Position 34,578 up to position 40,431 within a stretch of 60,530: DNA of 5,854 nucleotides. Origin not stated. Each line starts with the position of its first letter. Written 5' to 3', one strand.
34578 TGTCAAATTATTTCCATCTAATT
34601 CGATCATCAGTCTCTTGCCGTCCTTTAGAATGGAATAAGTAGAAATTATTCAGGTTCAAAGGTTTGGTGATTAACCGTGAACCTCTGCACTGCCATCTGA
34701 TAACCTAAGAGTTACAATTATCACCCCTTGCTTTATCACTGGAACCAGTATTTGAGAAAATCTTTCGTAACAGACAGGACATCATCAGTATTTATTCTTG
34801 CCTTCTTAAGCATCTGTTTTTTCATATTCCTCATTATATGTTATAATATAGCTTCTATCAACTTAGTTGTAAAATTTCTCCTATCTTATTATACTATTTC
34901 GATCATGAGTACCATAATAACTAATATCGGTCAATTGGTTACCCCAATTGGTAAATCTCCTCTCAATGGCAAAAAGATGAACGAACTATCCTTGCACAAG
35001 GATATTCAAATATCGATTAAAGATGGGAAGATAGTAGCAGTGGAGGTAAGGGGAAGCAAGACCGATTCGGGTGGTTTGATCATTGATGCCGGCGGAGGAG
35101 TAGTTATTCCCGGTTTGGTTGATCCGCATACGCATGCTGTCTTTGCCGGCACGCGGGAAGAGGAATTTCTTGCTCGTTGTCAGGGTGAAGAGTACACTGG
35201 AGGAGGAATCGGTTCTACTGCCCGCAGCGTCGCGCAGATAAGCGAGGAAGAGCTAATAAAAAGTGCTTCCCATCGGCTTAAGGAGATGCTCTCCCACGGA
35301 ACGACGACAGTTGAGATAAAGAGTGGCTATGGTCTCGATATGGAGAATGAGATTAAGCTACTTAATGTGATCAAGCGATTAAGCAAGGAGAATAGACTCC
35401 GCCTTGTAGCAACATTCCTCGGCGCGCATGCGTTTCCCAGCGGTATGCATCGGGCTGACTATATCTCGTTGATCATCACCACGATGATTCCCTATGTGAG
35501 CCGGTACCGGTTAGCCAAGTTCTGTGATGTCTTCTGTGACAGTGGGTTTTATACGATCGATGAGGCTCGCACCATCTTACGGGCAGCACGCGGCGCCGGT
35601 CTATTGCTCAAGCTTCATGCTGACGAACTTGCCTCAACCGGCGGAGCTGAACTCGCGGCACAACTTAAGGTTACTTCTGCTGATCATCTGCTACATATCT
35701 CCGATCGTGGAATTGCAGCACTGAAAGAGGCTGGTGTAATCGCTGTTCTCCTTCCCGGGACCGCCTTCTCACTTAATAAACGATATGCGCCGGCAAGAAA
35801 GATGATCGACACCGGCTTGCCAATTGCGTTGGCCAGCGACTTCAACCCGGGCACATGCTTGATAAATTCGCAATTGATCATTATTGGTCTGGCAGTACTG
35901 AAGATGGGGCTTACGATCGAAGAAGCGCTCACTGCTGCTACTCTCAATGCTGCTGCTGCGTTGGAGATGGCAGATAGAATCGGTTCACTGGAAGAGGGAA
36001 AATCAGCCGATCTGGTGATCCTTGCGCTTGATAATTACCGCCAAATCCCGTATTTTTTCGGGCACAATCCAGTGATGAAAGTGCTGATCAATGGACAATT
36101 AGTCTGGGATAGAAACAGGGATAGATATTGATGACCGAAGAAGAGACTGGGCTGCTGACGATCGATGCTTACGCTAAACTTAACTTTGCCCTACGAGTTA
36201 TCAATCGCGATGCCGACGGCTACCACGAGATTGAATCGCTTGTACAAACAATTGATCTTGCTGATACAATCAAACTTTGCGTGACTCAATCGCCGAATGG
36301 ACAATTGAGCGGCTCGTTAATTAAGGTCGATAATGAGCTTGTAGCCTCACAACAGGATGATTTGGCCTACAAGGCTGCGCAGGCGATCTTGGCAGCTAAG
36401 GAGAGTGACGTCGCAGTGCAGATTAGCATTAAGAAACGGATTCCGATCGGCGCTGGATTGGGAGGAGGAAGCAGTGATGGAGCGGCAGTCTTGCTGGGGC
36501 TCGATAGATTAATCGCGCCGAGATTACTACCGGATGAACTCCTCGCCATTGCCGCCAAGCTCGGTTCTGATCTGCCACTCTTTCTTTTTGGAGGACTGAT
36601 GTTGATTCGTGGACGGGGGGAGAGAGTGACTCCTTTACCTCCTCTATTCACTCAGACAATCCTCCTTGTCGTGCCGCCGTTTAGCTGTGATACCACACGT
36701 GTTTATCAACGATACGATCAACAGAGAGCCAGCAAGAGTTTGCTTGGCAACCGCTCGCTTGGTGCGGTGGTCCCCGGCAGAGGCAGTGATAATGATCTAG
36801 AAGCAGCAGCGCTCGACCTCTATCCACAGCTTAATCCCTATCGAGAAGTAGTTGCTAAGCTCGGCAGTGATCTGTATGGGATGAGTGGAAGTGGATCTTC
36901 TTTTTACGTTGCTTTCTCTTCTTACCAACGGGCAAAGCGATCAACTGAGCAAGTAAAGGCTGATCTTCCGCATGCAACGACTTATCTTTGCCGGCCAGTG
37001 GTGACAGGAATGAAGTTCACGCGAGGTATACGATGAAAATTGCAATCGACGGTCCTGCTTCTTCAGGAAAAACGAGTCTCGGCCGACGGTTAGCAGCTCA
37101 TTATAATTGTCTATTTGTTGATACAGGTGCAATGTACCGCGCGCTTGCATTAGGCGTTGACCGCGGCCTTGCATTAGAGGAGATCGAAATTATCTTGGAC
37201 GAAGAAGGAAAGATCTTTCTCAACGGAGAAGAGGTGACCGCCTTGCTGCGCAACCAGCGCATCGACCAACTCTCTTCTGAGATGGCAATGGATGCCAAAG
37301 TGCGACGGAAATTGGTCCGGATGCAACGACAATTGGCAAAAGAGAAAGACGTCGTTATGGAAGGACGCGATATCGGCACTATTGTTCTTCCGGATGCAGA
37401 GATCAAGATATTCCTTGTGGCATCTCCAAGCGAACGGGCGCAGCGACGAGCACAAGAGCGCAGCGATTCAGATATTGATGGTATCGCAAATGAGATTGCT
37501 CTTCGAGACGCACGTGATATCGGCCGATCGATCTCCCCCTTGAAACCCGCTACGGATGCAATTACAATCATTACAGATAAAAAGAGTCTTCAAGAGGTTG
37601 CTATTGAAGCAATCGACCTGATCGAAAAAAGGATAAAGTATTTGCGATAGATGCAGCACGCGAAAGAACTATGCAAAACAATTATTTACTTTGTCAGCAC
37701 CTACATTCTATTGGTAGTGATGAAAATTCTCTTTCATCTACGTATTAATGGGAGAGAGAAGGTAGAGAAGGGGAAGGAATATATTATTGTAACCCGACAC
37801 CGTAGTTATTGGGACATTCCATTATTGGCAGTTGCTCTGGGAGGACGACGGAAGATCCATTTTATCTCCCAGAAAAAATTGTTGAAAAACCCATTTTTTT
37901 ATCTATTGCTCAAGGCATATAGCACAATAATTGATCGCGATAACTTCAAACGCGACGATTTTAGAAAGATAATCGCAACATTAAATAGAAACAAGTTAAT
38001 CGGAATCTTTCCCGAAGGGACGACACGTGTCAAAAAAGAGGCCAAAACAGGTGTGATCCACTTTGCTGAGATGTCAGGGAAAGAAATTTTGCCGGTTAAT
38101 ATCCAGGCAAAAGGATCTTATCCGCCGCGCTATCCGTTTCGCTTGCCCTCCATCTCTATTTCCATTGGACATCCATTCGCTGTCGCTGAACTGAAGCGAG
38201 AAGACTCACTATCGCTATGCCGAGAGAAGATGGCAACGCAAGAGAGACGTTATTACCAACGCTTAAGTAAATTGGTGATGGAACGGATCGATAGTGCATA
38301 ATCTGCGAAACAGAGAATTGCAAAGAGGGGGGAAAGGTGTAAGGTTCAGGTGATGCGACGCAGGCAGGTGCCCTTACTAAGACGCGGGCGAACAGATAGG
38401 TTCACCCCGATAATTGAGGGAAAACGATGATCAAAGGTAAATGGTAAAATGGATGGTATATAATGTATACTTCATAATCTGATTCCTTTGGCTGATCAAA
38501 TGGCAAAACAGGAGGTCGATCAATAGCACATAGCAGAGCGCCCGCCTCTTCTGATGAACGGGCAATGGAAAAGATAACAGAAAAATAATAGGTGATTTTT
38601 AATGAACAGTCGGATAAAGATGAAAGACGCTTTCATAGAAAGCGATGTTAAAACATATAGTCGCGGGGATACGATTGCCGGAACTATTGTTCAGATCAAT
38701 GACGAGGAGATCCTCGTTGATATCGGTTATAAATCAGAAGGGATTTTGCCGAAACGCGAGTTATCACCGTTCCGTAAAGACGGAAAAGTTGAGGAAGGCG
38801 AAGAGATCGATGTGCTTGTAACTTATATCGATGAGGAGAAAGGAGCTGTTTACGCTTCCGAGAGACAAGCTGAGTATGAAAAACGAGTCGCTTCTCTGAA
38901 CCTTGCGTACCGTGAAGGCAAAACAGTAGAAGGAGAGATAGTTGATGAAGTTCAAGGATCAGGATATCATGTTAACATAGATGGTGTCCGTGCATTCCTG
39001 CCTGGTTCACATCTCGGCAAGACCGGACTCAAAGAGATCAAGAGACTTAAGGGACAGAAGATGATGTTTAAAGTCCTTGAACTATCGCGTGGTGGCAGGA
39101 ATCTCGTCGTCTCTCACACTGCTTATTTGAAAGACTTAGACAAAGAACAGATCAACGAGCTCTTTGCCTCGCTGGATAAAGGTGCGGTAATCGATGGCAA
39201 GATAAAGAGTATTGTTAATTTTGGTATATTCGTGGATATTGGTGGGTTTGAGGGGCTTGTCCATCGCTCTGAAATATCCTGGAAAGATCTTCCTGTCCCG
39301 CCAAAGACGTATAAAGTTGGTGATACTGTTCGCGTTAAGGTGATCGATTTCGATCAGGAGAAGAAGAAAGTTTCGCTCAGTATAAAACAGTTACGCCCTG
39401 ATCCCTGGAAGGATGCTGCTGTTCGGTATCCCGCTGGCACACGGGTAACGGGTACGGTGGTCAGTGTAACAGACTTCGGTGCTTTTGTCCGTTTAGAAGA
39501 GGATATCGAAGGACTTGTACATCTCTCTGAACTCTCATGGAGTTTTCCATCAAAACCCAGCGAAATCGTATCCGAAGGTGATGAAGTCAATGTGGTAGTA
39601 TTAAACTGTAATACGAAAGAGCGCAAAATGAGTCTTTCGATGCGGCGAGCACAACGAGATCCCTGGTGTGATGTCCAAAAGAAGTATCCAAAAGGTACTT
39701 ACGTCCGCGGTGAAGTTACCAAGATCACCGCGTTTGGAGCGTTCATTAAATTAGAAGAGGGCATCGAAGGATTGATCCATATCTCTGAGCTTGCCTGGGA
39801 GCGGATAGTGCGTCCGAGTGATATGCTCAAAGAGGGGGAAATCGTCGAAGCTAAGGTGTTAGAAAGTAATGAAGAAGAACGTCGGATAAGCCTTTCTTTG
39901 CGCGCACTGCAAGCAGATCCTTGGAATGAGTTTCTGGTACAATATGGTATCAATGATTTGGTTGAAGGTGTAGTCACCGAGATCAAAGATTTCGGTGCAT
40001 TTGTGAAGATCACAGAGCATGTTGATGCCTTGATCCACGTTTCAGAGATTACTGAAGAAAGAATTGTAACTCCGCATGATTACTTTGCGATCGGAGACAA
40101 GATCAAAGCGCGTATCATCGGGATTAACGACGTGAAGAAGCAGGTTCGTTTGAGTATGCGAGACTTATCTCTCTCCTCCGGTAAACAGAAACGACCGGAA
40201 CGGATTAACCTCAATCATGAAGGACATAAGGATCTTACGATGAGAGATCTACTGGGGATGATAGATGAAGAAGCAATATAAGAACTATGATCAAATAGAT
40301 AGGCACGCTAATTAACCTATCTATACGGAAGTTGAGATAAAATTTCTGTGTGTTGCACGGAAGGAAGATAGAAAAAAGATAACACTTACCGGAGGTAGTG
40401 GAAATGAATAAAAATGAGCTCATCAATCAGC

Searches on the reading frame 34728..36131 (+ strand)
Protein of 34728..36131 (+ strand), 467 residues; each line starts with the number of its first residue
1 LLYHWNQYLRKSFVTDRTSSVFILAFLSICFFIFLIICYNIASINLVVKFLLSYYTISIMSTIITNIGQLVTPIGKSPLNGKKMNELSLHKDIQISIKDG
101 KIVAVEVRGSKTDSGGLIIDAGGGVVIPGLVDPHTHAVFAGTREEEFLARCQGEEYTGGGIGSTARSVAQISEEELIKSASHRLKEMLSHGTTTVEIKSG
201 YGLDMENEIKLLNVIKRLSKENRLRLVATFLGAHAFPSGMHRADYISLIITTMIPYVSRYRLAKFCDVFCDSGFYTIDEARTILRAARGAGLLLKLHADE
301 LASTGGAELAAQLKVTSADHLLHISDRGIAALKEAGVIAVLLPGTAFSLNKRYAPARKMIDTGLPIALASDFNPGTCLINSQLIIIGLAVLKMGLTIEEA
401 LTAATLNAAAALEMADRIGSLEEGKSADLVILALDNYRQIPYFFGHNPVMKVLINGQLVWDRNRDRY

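Call 70: search_protein_families(library=pfam, proteins=[window:34728-36131:+], max_evalue=1e-8)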
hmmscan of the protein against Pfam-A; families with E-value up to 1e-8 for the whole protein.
window:34728-36131:+ (467 aa): 2 families
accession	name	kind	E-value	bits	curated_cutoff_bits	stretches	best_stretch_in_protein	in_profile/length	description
PF01979.26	Amidohydro_1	-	1.3e-25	90.8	25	1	316-459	193-345/345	Amidohydrolase family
PF07969.17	Amidohydro_3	-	4.9e-25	89.4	29.7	1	169-437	151-448/472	Amidohydrolase family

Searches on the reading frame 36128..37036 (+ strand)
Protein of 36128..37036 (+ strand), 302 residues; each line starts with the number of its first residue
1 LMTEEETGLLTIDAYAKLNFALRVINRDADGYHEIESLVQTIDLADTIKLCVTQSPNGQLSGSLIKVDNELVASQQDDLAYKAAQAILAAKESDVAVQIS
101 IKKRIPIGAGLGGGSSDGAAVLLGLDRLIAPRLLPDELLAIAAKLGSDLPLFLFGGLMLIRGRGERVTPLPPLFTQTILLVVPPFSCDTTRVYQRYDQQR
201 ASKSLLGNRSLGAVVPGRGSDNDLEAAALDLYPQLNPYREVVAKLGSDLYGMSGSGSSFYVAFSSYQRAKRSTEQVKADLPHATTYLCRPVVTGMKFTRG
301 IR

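Call 70: search_protein_families(library=pfam, proteins=[window:36128-37036:+], max_evalue=1e-8)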
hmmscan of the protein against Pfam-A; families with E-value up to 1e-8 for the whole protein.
window:36128-37036:+ (302 aa): 1 family
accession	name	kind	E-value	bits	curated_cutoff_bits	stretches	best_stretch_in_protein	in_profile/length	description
PF00288.32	GHMP_kinases_N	-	1.1e-13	51.6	22.3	1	79-156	2-87/87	GHMP kinases N terminal domain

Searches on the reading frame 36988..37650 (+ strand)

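Call 70: search_protein_families(library=pfam, proteins=[window:36988-37650:+], max_evalue=1e-8)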
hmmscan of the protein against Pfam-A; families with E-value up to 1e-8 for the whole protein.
window:36988-37650:+ (220 aa): 2 families
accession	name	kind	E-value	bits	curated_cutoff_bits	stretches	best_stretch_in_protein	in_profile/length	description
PF02224.24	Cytidylate_kin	-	2.7e-56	191.1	26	1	18-213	1-210/211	Cytidylate kinase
PF13189.12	Cytidylate_kin2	-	9.3e-12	45.9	28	1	18-175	2-148/176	Cytidylate kinase-like family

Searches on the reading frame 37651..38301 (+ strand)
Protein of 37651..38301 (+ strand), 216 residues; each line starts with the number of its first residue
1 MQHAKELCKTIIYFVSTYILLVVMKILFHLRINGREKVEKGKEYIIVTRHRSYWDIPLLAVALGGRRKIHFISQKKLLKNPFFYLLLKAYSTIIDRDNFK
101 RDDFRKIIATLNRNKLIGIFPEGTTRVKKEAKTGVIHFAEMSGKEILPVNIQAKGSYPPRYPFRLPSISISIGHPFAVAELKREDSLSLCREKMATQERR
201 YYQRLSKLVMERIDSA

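Call 70: search_protein_families(library=pfam, proteins=[window:37651-38301:+], max_evalue=1e-8)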
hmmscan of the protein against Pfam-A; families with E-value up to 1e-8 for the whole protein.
window:37651-38301:+ (216 aa): 1 family
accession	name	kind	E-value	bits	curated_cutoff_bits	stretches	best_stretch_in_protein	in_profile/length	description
PF01553.26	Acyltransferase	-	8.9e-19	68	23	1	30-151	2-131/132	Acyltransferase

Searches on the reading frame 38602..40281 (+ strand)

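Call 43: search_protein_families(library=ncbifam, proteins=[window:38602-40281:+], max_evalue=0.00001)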
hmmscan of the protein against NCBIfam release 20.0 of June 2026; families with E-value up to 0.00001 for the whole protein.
window:38602-40281:+ (559 aa): 35 families (the best 25 are shown)
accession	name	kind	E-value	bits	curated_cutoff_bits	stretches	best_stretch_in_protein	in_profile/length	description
NF004952.0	PRK06299.1-2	equivalog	6.8e-196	652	524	2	4-400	30-426/580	30S ribosomal protein S1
NF000907.0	PRK00087.1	equivalog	2.1e-187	624.4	624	3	10-352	291-637/671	bifunctional 4-hydroxy-3-methylbut-2-enyl diphosphate reductase/30S ribosomal protein S1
NF005208.0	PRK06676.1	equivalog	3.2e-172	572.9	368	3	8-312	3-312/391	30S ribosomal protein S1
TIGR00717.1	rpsA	equivalog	4e-153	510.7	577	1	17-520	14-516/516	30S ribosomal protein S1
NF004953.0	PRK06299.1-3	equivalog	6.8e-142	473.7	720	1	10-536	34-554/580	30S ribosomal protein S1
NF004954.0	PRK06299.1-4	equivalog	1.1e-136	456.2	727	2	18-400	17-399/560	30S ribosomal protein S1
NF004955.0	PRK06299.1-5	equivalog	1e-132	443.3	878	2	17-401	23-407/566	30S ribosomal protein S1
NF005911.0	PRK07899.1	equivalog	1.1e-131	439.9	691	3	11-312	25-327/486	30S ribosomal protein S1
NF010379.0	PRK13806.1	equivalog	3.3e-125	418.5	648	2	14-372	27-387/491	30S ribosomal protein S1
NF004951.0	PRK06299.1-1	equivalog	7.1e-115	384.5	918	2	20-314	19-312/556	30S ribosomal protein S1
NF004956.0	PRK06299.1-6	equivalog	2.4e-114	382.9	711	1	11-530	20-533/554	30S ribosomal protein S1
NF040579.1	S1_dom_CvfD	subfamily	3.7e-78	259.1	117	4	450-534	3-87/113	CvfD/Ygs/GSP13 family RNA-binding post-transcriptional regulator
NF005973.0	PRK08059.1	equivalog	1.2e-76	254.7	148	4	360-440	3-83/123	S1 domain-containing post-transcriptional regulator GSP13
NF005639.0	PRK07400.1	equivalog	1.8e-69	234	460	4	18-268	28-271/318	30S ribosomal protein S1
NF008805.1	PRK11824.1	equivalog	1.6e-60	205.3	471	4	359-434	607-681/683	polyribonucleotide nucleotidyltransferase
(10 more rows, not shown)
